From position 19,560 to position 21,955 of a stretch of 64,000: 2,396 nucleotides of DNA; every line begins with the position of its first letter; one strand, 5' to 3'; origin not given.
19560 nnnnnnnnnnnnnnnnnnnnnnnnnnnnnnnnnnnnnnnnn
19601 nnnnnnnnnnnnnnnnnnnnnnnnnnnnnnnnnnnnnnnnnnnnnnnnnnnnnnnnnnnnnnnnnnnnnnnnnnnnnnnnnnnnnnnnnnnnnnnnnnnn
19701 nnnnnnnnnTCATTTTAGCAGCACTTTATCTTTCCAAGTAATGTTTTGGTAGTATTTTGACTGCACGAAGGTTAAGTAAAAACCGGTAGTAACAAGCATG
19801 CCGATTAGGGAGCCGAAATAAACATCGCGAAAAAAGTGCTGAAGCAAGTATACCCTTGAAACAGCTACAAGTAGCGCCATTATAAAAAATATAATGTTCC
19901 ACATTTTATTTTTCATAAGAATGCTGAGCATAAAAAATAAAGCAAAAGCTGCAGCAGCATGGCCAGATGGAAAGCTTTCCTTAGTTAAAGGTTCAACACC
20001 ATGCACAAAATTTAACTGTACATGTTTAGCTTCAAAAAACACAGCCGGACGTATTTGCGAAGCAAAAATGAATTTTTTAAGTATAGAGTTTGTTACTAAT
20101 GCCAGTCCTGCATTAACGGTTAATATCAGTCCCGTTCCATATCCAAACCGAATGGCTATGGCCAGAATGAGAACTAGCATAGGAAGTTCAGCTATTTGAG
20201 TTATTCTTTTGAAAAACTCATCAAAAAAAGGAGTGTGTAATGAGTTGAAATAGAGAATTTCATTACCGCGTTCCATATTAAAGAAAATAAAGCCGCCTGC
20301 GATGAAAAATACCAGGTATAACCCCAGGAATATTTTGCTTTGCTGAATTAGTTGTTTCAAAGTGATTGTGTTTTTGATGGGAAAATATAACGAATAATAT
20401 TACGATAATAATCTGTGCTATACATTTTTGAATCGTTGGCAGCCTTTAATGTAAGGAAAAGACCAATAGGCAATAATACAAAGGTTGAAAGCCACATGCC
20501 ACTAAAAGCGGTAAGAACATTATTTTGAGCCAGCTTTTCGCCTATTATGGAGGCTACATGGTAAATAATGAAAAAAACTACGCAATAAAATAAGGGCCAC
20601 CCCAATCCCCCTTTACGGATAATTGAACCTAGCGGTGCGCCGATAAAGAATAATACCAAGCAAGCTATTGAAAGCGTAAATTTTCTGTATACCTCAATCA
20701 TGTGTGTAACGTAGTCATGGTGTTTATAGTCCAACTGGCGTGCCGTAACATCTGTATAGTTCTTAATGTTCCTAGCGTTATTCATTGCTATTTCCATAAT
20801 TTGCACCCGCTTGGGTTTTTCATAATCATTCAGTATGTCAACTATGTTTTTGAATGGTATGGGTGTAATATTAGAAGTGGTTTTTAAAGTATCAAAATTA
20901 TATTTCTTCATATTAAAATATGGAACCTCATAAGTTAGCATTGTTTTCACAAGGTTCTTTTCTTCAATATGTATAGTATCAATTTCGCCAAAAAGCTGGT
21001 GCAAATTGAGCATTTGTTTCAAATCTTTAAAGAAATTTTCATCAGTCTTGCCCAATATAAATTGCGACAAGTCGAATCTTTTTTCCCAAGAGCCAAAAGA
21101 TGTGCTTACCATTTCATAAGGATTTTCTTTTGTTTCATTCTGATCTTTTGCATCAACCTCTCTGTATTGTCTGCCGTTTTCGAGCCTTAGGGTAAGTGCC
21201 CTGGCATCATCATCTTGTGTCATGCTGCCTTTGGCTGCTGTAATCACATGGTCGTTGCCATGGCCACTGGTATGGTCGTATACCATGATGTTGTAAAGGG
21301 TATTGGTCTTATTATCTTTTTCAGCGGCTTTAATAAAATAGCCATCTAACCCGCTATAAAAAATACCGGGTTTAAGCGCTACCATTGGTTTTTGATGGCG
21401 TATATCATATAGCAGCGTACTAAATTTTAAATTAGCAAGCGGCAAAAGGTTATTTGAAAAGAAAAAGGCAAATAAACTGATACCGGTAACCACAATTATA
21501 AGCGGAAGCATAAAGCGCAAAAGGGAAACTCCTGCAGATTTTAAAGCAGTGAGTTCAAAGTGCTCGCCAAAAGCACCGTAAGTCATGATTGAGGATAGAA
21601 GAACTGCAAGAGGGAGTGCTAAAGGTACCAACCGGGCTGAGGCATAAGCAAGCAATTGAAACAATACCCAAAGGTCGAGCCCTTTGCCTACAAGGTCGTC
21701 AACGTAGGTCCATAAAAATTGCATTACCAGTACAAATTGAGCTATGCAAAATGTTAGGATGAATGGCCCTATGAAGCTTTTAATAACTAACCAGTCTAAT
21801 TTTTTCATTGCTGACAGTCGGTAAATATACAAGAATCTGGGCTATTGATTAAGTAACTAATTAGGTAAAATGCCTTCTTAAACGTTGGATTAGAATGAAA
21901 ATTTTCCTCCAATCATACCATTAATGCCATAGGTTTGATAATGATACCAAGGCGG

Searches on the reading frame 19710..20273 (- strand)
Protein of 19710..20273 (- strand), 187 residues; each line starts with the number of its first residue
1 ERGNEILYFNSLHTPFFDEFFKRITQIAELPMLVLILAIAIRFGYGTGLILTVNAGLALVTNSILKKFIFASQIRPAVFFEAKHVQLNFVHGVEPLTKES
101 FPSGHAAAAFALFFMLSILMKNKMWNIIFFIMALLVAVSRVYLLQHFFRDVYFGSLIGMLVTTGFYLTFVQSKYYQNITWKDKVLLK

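Call 63: search_protein_families(library=pfam, proteins=[window:19710-20273:-], max_evalue=0.00001)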
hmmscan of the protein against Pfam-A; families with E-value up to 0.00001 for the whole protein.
window:19710-20273:- (187 aa): 2 families
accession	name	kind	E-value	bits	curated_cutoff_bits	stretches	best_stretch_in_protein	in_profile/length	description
PF01569.27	PAP2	-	1.7e-22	80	27.2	1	49-170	3-126/130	PAP2 superfamily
PF14378.12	PAP2_3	-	1.8e-07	31.6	27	1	100-161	126-187/190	PAP2 superfamily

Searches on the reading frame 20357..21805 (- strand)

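Call 63: search_protein_families(library=pfam, proteins=[window:20357-21805:-], max_evalue=0.00001)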
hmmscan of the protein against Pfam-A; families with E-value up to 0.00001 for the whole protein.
window:20357-21805:- (482 aa): 1 family
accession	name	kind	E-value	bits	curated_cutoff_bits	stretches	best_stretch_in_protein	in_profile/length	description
PF03739.19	LptF_LptG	-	1.7e-75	254.7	27.9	1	6-453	2-352/353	Lipopolysaccharide export system permease LptF/LptG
